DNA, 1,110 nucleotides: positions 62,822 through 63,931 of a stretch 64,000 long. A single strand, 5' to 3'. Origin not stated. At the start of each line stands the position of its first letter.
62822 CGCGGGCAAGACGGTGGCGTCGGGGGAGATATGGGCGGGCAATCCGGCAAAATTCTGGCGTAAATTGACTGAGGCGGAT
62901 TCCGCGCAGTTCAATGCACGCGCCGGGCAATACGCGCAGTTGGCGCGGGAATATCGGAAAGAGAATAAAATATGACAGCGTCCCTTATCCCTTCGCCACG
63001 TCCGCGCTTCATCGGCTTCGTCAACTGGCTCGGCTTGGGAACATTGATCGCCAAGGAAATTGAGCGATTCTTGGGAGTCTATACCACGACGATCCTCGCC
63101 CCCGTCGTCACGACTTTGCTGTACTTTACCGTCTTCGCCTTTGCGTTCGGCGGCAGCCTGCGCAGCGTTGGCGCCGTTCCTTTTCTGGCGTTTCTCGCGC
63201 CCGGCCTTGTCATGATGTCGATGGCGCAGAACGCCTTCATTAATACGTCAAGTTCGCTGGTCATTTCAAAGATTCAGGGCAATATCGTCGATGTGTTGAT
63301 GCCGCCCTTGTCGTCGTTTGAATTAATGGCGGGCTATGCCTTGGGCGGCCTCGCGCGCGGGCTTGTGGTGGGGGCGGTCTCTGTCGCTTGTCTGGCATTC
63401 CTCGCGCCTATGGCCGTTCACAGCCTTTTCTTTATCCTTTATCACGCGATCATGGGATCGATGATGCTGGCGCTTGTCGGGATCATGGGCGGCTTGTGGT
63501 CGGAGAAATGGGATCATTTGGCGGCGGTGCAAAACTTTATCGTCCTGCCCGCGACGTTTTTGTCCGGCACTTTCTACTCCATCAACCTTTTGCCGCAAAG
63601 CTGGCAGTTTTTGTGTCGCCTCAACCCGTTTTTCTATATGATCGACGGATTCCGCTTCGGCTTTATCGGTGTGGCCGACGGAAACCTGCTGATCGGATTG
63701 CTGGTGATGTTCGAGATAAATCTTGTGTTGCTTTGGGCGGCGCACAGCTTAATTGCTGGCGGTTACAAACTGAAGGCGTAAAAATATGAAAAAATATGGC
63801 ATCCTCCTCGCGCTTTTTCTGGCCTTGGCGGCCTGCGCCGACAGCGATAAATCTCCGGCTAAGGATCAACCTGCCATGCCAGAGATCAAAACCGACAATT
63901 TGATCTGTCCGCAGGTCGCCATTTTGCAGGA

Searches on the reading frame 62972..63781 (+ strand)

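Call 56: search_protein_families(library=pfam, proteins=[window:62972-63781:+])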
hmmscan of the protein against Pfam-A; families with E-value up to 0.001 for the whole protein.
window:62972-63781:+ (269 aa): 2 families
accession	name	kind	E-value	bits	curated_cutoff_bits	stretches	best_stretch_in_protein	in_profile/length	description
PF01061.29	ABC2_membrane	-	4.9e-28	98.5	26.9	1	23-231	4-210/211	ABC-2 type transporter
PF12698.13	ABC2_membrane_3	-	1e-05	25.3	31.6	1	72-257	161-345/347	ABC-2 family transporter protein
